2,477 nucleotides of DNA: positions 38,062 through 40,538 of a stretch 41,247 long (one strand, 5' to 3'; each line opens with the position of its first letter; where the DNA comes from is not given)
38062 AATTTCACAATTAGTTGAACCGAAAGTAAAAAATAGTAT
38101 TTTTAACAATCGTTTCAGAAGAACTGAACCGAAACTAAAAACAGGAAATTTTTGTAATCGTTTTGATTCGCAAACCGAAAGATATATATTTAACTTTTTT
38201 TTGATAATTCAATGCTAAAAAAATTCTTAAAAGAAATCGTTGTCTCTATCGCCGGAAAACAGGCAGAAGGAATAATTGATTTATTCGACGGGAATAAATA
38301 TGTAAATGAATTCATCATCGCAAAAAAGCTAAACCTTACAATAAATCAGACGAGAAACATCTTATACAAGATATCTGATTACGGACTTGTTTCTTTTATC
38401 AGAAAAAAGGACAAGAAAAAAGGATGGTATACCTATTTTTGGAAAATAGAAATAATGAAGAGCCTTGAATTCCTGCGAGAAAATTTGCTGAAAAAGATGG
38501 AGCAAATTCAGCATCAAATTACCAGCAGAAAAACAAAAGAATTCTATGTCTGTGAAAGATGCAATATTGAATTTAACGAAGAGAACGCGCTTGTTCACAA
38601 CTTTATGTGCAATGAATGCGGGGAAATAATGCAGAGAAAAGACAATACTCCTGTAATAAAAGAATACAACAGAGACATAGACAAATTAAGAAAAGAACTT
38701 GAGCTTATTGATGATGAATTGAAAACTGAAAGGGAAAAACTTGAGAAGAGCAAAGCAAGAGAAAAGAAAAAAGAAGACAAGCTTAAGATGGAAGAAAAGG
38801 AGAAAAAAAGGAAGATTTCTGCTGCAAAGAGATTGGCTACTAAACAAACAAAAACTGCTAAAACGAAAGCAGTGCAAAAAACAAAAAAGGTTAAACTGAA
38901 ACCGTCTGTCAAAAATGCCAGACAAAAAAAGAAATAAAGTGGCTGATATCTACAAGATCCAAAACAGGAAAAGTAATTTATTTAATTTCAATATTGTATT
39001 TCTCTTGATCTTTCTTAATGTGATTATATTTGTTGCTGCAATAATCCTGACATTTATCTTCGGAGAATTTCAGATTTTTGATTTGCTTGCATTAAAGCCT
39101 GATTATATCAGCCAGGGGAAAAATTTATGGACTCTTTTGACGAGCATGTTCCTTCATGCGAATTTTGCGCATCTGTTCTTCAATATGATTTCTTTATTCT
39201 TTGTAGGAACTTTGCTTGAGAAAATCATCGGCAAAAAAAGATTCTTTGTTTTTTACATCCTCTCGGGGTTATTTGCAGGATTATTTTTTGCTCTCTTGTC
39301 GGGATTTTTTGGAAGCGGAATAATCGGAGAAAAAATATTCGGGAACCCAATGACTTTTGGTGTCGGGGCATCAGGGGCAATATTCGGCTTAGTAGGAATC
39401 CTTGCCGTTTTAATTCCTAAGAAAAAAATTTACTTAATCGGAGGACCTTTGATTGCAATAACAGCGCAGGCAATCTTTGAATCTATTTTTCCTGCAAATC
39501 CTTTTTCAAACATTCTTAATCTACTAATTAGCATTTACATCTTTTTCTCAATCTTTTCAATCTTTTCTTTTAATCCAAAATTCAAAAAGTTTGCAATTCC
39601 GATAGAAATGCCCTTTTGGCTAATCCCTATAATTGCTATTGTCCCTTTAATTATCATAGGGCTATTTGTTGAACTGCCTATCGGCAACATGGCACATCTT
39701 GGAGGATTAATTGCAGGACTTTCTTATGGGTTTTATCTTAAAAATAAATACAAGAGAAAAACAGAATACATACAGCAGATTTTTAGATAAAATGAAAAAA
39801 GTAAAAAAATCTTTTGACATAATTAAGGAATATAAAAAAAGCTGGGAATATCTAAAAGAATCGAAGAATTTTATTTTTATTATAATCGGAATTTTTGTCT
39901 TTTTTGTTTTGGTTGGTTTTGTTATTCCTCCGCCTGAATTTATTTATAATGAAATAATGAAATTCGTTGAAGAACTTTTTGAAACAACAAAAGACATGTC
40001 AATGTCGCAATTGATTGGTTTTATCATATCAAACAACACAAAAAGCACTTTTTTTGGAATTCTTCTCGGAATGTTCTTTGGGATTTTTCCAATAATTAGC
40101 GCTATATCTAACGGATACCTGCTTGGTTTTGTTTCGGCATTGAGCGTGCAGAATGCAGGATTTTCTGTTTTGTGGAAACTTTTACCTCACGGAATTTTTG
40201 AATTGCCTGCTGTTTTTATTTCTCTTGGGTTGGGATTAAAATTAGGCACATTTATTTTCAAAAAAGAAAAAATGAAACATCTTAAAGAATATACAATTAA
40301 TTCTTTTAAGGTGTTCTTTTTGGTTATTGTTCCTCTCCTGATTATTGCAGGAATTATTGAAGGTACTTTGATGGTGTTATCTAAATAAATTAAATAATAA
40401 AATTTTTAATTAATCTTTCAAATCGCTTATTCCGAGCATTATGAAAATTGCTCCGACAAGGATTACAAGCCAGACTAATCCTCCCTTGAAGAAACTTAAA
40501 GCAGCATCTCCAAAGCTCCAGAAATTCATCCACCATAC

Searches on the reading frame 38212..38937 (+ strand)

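Call 78: search_protein_families(library=pfam, proteins=[window:38212-38937:+], max_evalue=0.0001)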
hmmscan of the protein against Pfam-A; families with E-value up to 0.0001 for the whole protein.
window:38212-38937:+ (241 aa): 1 family
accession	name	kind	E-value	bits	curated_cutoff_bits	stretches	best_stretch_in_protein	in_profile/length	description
PF02002.24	TFIIE_alpha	-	1.9e-13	50.6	22.9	1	5-103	2-100/105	TFIIE alpha subunit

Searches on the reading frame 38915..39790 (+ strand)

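Call 78: search_protein_families(library=pfam, proteins=[window:38915-39790:+], max_evalue=0.0001)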
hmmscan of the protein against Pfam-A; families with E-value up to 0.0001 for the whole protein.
window:38915-39790:+ (291 aa): 2 families
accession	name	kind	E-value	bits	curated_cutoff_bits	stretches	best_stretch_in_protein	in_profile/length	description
PF01694.28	Rhomboid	-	3.3e-30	105.6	22.6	2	70-181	3-102/143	Rhomboid domain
PF08551.15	DUF1751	-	2.6e-06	28.3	22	1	70-129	7-66/99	Eukaryotic integral membrane protein (DUF1751)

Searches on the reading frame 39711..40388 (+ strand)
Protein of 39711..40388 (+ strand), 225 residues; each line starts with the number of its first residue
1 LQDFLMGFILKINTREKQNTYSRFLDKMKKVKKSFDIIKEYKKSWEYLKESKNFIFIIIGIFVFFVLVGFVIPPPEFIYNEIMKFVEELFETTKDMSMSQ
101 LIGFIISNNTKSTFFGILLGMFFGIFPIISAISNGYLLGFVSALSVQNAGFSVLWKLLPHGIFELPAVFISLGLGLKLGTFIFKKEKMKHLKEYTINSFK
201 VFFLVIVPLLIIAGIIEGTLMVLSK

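Call 78: search_protein_families(library=pfam, proteins=[window:39711-40388:+], max_evalue=0.0001)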
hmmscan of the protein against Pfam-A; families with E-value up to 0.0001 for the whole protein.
window:39711-40388:+ (225 aa): 1 family
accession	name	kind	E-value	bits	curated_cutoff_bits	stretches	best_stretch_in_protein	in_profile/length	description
PF01944.22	SpoIIM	-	1.7e-25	90.3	26.9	1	56-219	4-160/163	Stage II sporulation protein M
